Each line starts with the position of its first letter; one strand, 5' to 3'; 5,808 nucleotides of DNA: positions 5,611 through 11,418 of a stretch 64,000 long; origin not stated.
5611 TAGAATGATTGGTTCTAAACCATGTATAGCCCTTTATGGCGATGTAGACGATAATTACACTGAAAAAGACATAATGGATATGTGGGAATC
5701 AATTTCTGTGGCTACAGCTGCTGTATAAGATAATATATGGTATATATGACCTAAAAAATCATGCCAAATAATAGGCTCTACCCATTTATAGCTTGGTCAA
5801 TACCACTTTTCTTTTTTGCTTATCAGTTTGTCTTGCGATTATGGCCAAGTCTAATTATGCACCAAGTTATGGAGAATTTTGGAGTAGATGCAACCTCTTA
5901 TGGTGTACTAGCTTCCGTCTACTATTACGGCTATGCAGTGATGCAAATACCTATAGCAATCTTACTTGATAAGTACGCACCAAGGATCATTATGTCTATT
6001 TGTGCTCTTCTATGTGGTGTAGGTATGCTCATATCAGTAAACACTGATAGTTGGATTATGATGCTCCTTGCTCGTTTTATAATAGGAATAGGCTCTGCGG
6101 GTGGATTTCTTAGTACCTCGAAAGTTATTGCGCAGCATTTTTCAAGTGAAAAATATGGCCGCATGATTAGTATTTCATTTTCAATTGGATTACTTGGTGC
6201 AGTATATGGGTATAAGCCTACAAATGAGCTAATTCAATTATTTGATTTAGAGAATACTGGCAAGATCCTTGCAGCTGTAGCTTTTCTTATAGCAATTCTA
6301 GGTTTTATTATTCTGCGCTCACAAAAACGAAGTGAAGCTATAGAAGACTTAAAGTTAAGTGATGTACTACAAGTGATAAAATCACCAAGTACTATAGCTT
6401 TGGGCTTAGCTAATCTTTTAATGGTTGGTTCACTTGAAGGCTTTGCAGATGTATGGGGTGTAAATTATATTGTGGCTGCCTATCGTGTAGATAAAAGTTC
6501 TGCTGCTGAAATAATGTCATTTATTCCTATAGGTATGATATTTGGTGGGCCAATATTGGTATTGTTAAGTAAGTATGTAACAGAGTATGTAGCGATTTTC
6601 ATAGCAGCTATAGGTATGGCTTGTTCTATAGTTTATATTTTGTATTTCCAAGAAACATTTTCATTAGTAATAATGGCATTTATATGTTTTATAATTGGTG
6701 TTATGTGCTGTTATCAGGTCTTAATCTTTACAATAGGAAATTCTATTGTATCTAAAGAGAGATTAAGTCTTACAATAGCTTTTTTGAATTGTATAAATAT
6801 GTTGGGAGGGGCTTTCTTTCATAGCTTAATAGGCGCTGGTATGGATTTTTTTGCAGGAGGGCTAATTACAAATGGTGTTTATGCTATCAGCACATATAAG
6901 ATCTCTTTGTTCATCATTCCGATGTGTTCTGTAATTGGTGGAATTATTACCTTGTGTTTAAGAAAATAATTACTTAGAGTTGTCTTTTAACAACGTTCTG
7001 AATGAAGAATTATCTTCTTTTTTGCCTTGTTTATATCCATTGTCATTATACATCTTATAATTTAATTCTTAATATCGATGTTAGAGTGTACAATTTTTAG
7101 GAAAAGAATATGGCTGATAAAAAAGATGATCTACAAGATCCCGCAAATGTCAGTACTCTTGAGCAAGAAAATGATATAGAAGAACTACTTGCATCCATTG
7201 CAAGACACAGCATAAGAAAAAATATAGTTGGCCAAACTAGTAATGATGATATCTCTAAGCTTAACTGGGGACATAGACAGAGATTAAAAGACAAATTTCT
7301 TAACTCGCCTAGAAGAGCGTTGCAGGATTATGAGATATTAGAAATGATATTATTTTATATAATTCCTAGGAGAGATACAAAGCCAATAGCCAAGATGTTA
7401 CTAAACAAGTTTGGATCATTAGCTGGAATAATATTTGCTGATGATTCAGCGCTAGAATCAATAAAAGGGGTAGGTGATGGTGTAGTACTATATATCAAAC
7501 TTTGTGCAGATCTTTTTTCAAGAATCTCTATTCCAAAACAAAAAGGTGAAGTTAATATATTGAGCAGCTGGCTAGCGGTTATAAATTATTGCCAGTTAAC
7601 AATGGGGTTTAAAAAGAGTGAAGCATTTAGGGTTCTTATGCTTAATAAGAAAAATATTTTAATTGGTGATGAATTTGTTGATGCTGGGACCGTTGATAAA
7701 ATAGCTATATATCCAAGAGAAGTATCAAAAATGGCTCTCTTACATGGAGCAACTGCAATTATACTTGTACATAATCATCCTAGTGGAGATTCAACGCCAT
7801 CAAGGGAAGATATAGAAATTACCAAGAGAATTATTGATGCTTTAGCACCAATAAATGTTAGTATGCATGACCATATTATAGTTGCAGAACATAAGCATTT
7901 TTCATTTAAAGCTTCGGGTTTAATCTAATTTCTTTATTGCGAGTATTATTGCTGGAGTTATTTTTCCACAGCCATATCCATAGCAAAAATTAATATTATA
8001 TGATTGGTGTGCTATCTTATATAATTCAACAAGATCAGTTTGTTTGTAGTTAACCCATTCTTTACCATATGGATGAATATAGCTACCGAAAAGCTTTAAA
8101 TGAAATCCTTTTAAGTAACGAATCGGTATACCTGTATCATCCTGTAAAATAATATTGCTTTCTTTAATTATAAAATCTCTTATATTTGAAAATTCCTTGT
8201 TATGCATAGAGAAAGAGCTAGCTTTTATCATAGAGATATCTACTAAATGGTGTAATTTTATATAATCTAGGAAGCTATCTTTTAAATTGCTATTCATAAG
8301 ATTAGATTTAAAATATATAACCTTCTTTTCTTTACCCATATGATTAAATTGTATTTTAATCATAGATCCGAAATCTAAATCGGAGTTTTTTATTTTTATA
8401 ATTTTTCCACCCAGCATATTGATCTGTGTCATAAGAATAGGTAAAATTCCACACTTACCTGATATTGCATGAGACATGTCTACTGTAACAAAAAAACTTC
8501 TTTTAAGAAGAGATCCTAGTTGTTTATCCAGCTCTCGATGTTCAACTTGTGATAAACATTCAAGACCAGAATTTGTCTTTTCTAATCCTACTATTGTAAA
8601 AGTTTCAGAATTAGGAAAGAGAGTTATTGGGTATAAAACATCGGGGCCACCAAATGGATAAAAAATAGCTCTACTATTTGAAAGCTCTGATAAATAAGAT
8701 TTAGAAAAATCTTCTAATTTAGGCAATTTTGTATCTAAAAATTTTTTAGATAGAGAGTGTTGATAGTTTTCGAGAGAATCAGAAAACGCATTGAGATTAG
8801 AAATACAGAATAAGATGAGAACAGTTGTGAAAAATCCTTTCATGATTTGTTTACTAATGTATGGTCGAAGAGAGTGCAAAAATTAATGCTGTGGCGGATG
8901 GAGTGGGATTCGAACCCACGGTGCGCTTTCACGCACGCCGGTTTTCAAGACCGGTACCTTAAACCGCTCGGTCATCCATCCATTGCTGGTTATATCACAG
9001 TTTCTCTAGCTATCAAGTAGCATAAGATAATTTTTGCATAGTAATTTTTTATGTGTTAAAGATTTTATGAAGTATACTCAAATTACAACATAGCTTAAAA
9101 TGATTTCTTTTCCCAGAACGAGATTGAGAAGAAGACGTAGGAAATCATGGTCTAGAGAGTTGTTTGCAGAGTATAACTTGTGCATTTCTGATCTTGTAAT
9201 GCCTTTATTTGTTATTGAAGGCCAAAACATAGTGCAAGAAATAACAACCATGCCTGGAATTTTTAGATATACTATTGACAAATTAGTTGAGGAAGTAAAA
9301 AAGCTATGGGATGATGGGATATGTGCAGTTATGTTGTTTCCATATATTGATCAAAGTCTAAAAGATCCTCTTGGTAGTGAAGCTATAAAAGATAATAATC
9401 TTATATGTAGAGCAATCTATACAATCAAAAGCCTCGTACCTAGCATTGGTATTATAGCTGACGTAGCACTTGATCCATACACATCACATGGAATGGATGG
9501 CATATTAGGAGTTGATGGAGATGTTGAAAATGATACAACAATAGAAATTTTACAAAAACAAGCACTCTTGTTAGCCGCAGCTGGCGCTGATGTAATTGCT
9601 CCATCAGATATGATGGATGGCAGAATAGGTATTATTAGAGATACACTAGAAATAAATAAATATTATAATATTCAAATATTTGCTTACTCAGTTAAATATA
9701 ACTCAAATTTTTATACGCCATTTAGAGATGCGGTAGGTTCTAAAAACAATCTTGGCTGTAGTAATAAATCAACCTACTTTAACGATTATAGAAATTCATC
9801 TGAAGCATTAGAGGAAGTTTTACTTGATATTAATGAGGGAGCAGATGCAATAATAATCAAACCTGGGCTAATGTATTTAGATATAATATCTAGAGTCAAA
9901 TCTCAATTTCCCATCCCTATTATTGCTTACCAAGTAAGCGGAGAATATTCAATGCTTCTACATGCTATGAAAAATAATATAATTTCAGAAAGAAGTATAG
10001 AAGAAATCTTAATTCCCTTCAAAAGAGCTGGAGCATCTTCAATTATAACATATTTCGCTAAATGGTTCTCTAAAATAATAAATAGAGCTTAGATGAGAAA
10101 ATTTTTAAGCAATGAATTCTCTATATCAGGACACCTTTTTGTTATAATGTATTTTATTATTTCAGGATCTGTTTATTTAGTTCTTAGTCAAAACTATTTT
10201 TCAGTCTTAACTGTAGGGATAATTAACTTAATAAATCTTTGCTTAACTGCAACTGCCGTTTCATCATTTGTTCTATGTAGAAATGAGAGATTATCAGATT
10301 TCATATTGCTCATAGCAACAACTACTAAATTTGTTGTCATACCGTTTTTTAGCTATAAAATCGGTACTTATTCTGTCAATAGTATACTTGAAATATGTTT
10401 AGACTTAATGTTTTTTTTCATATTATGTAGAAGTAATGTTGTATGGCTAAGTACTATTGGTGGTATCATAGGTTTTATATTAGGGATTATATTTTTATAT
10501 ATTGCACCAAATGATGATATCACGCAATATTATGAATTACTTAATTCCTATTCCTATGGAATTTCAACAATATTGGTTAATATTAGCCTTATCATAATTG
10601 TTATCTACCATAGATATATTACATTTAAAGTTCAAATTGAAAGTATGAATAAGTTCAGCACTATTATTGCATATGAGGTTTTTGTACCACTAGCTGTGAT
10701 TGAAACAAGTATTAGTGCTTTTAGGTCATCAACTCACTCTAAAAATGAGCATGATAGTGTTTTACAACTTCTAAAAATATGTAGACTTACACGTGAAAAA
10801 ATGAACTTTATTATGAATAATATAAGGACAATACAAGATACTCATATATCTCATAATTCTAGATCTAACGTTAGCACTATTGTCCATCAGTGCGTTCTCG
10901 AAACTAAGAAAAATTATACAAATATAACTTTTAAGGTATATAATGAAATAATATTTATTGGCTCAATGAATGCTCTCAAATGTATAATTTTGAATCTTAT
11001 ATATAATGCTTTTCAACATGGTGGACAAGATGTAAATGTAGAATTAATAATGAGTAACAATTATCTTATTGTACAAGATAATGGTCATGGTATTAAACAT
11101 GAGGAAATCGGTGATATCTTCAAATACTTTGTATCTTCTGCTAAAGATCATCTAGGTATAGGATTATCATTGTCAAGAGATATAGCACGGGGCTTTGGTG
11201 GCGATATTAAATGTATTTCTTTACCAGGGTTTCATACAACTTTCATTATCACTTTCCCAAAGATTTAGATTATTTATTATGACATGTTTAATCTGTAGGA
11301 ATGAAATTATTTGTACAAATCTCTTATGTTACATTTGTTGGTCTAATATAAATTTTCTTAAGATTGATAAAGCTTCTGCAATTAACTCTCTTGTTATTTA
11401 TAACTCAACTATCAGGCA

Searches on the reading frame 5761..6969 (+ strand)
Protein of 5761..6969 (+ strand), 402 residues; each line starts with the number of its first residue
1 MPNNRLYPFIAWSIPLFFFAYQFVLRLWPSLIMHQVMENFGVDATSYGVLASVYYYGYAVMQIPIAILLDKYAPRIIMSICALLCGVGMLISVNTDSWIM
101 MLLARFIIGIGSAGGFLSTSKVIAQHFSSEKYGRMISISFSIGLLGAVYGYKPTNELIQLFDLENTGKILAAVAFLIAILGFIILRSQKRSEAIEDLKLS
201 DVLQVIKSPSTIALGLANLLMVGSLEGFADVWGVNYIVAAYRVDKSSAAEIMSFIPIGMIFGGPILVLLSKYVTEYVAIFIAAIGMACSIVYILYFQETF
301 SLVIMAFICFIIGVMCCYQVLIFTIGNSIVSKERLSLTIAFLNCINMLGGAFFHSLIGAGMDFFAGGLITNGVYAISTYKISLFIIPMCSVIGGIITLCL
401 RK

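Call 51: search_protein_families(library=pfam, proteins=[window:5761-6969:+], max_evalue=0.0001)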
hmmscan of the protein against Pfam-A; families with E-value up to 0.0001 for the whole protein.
window:5761-6969:+ (402 aa): 3 families
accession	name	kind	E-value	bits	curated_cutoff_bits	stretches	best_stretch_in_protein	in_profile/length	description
PF07690.21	MFS_1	-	1.4e-31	110.2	33.4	1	22-353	10-346/347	Major Facilitator Superfamily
PF06779.20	MFS_4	-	1.2e-08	35.2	26.3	1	32-249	15-228/364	Uncharacterised MFS-type transporter YbfB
PF00083.30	Sugar_tr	-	6.4e-05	22.4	22.3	1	44-185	45-188/452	Sugar (and other) transporter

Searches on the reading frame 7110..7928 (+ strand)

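Call 51: search_protein_families(library=pfam, proteins=[window:7110-7928:+], max_evalue=0.0001)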
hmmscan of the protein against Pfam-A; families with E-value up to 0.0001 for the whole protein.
window:7110-7928:+ (272 aa): 1 family
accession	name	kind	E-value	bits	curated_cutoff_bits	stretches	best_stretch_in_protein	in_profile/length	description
PF04002.20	RadC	-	1e-40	138.8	22.1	1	152-270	2-120/121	RadC-like JAB domain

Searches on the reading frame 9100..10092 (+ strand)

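Call 51: search_protein_families(library=pfam, proteins=[window:9100-10092:+], max_evalue=0.0001)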
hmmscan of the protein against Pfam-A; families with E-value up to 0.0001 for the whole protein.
window:9100-10092:+ (330 aa): 1 family
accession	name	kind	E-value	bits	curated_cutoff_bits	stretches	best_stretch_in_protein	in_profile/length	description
PF00490.27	ALAD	-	7.5e-119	397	24.6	1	7-324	2-315/317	Delta-aminolevulinic acid dehydratase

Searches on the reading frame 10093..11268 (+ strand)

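Call 51: search_protein_families(library=pfam, proteins=[window:10093-11268:+], max_evalue=0.0001)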
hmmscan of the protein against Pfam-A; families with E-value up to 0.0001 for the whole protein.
window:10093-11268:+ (391 aa): 1 family
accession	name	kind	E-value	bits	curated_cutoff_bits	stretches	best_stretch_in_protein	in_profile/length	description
PF02518.31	HATPase_c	-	9.1e-15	55.5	26.4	1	294-390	5-109/111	Histidine kinase-, DNA gyrase B-, and HSP90-like ATPase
